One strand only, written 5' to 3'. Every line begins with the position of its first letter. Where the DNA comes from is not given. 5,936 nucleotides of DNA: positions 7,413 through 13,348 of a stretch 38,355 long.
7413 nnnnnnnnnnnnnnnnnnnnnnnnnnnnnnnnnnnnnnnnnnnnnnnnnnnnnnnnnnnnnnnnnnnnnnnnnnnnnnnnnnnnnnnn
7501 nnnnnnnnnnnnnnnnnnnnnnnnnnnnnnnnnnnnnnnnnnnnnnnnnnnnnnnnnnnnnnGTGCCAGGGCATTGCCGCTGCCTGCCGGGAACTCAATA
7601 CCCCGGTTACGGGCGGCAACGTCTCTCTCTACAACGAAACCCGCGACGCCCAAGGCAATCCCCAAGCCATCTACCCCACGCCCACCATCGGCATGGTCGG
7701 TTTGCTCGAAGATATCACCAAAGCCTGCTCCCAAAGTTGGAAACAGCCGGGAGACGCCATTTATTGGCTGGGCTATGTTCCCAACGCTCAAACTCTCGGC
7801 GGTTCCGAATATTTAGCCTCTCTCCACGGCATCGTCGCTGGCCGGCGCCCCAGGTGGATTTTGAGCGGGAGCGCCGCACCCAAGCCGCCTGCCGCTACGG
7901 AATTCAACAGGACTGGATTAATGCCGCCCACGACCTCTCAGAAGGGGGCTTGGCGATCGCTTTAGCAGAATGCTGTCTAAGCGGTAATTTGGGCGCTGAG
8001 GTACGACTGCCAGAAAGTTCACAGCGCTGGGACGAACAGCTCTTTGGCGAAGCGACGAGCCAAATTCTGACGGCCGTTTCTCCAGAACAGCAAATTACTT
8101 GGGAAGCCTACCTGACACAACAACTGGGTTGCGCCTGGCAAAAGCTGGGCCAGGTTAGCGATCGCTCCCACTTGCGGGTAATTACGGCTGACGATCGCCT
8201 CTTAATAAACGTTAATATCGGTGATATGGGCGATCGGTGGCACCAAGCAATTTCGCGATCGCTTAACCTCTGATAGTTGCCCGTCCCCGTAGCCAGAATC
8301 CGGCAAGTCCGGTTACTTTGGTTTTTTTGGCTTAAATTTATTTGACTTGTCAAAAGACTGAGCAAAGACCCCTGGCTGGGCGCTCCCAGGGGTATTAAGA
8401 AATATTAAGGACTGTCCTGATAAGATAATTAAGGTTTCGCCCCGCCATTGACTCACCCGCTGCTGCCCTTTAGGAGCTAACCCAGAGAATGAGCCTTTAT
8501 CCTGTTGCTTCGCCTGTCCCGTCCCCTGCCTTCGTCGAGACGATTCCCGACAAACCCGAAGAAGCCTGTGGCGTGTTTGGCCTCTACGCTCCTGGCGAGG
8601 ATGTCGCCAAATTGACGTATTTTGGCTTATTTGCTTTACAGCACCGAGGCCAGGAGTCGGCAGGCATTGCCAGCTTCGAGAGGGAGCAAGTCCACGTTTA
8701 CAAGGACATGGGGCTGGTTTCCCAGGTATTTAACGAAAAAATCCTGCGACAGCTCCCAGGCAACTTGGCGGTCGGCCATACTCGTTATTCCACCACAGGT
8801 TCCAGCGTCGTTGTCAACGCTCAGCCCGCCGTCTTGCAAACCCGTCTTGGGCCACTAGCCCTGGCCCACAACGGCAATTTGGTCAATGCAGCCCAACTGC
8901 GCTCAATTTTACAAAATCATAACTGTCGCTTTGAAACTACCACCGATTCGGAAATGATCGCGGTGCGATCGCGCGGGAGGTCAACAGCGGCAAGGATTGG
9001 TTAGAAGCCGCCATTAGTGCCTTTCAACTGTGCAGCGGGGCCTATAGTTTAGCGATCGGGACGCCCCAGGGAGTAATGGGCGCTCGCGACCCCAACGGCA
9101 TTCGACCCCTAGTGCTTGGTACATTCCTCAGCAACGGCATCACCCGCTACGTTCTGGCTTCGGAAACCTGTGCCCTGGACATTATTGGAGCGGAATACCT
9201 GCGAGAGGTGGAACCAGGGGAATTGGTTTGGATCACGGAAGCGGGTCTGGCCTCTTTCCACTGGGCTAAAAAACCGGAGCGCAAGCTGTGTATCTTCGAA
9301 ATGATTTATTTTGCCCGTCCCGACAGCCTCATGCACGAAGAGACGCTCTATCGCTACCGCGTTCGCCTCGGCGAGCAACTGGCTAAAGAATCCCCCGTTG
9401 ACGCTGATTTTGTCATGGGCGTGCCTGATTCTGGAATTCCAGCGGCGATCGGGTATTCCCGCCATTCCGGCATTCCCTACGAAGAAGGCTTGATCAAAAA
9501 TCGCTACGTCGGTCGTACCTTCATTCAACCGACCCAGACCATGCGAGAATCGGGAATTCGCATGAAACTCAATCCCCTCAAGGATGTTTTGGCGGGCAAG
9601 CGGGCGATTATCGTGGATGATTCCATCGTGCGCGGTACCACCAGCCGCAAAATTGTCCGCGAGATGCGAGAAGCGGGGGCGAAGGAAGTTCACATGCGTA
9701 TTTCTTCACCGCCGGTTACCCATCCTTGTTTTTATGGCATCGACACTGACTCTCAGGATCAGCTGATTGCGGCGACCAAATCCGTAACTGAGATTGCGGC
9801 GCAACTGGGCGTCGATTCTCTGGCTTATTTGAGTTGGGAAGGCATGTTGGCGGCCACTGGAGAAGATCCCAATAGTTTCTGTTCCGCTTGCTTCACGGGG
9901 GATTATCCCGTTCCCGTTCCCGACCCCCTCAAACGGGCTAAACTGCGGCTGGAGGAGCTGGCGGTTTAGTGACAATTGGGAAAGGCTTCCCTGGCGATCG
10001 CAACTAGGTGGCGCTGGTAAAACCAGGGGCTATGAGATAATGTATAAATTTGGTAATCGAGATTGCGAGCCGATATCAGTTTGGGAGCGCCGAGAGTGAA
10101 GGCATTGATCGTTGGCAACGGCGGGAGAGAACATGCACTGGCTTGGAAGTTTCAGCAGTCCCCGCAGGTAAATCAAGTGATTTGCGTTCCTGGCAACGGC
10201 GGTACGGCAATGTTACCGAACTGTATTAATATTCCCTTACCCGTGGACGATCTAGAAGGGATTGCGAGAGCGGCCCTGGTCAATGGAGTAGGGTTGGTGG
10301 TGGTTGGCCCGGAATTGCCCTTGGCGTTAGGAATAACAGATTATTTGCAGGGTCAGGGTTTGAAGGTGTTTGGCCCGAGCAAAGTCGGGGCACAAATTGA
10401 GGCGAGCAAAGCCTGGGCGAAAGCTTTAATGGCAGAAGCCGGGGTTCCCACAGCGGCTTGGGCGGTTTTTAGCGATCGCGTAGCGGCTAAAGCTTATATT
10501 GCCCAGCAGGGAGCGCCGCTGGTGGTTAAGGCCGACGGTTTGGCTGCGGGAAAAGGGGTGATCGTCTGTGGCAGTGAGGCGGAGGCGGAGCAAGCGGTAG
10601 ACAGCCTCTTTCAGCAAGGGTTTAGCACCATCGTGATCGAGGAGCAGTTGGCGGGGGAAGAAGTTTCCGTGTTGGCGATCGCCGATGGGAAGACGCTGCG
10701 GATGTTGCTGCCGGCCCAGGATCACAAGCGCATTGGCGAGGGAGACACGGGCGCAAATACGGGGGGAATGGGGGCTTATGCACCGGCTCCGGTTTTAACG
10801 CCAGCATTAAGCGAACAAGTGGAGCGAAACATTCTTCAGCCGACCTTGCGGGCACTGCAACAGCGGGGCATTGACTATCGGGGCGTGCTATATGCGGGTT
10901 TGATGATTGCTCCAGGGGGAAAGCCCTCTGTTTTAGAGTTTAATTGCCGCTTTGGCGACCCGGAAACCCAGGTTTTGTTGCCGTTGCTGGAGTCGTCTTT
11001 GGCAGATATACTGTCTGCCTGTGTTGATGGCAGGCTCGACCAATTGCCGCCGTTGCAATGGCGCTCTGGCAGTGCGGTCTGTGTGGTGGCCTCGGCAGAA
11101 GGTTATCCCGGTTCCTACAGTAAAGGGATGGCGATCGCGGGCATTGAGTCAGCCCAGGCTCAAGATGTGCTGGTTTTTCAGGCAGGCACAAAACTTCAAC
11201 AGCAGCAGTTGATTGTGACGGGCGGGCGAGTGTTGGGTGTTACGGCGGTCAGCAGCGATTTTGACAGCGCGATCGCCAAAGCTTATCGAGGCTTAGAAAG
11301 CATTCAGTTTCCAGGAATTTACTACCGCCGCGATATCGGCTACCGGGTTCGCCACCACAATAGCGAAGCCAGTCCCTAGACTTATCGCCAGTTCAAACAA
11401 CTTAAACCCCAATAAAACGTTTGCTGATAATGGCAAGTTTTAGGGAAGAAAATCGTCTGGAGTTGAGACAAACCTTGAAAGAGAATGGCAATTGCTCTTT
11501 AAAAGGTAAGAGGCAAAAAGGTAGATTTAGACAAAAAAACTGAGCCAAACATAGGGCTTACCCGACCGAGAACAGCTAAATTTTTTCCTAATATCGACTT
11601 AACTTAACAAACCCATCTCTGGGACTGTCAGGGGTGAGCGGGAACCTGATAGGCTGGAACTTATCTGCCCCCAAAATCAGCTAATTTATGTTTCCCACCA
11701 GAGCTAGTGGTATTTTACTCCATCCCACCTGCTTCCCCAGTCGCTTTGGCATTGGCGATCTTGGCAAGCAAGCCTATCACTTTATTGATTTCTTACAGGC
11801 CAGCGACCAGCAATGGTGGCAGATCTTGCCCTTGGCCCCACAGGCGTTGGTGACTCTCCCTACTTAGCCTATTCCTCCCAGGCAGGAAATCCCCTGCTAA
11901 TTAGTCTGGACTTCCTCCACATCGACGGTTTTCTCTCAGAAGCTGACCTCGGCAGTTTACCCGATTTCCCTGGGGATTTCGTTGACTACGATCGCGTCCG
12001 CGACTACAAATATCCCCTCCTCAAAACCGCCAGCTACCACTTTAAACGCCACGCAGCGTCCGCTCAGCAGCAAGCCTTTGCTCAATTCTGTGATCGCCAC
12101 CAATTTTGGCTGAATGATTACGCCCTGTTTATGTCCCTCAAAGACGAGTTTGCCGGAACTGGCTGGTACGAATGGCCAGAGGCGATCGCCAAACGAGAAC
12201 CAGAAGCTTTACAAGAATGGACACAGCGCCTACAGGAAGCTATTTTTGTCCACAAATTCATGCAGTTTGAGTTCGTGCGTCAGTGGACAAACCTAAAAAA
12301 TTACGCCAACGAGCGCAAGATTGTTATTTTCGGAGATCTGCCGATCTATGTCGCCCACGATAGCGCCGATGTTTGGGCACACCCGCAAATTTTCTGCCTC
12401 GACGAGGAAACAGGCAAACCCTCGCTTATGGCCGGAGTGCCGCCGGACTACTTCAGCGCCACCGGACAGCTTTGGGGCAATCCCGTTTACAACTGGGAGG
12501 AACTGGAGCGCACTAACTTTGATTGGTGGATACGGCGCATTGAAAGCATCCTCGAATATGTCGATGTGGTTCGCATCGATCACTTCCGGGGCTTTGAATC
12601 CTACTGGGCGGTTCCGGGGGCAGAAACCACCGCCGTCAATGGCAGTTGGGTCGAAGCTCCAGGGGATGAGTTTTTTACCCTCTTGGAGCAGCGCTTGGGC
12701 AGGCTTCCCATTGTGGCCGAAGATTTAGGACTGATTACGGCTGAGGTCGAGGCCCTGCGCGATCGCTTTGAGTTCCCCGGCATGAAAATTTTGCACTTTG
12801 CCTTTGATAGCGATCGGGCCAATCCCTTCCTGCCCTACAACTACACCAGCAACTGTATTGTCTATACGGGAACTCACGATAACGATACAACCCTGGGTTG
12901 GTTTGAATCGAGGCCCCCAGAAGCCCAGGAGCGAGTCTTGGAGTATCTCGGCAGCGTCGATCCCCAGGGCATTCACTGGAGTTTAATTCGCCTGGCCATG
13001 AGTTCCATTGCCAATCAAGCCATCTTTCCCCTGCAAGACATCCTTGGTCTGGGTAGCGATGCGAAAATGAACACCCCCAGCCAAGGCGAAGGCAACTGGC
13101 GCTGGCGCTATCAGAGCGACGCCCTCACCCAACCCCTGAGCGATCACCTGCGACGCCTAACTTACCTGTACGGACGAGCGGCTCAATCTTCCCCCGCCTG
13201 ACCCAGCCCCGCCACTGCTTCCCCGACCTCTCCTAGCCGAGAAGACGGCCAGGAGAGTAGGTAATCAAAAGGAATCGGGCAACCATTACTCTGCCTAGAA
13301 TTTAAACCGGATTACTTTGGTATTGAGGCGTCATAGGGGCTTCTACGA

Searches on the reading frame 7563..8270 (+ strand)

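Call 12: search_protein_families(library=pfam, proteins=[window:7563-8270:+], max_evalue=0.001)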
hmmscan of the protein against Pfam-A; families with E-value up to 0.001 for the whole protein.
window:7563-8270:+ (236 aa): 1 family
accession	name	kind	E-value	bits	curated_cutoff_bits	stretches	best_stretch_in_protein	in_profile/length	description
PF02769.27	AIRS_C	-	3.8e-14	53.6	23.1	1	95-207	36-154/156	AIR synthase related protein, C-terminal domain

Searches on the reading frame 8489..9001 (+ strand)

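Call 43: search_protein_families(library=pfam, proteins=[window:8489-9001:+], max_evalue=0.0001)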
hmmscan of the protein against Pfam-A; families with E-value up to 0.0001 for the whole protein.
window:8489-9001:+ (171 aa): 3 families
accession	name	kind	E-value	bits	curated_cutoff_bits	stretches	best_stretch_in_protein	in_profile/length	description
PF13522.11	GATase_6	-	1.6e-11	44.8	27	1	90-159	9-75/130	Glutamine amidotransferase domain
PF13537.11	GATase_7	-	1.6e-06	28.6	25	1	108-160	10-63/123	Glutamine amidotransferase domain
PF13230.11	GATase_4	-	6.1e-06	25.8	23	1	55-157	33-133/272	Glutamine amidotransferases class-II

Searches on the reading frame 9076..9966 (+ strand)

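Call 43: search_protein_families(library=pfam, proteins=[window:9076-9966:+], max_evalue=0.0001)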
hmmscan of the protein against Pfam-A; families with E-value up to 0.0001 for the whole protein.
window:9076-9966:+ (297 aa): 1 family
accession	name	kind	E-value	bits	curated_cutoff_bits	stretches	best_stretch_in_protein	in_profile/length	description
PF00156.33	Pribosyltran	-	2.8e-09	36.9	26.3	1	110-206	30-119/158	Phosphoribosyl transferase domain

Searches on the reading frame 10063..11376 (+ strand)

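Call 43: search_protein_families(library=pfam, proteins=[window:10063-11376:+], max_evalue=0.0001)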
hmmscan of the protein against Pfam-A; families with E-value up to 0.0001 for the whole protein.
window:10063-11376:+ (438 aa): 5 families
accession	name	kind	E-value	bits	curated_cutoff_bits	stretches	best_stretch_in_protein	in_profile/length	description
PF01071.24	GARS_A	-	2e-75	253.3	27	1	114-302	1-194/194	Phosphoribosylglycinamide synthetase, ATP-grasp (A) domain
PF02844.21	GARS_N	-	2.3e-33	115.4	29.5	1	13-113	2-100/100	Phosphoribosylglycinamide synthetase, N domain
PF02843.22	GARS_C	-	6.6e-31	106.9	34.8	1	338-428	1-92/92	Phosphoribosylglycinamide synthetase, C domain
PF02222.28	ATP-grasp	-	1.2e-07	32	27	1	123-209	3-90/179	ATP-grasp domain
PF07478.18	Dala_Dala_lig_C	-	3.5e-05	23.8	24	1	122-210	1-95/204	D-ala D-ala ligase C-terminus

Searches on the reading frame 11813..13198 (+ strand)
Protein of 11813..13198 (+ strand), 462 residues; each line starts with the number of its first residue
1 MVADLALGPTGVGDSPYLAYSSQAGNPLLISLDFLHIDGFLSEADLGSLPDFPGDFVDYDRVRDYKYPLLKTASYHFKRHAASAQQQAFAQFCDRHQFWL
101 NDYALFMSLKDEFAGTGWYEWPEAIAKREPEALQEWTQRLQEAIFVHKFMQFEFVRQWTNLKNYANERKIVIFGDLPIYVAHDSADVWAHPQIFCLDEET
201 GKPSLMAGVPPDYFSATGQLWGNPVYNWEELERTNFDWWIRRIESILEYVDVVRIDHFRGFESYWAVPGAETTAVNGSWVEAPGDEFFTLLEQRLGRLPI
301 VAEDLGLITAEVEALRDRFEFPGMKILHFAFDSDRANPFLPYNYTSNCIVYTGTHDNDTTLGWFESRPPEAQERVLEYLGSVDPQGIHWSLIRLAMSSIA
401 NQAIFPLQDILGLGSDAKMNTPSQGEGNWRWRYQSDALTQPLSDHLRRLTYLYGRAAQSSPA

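Call 43: search_protein_families(library=pfam, proteins=[window:11813-13198:+], max_evalue=0.0001)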
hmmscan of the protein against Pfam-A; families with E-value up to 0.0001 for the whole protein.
window:11813-13198:+ (462 aa): 1 family
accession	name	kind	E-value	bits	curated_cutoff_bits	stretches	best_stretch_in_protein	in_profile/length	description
PF02446.23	Glyco_hydro_77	-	6.9e-167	556.4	25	1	5-438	37-464/465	4-alpha-glucanotransferase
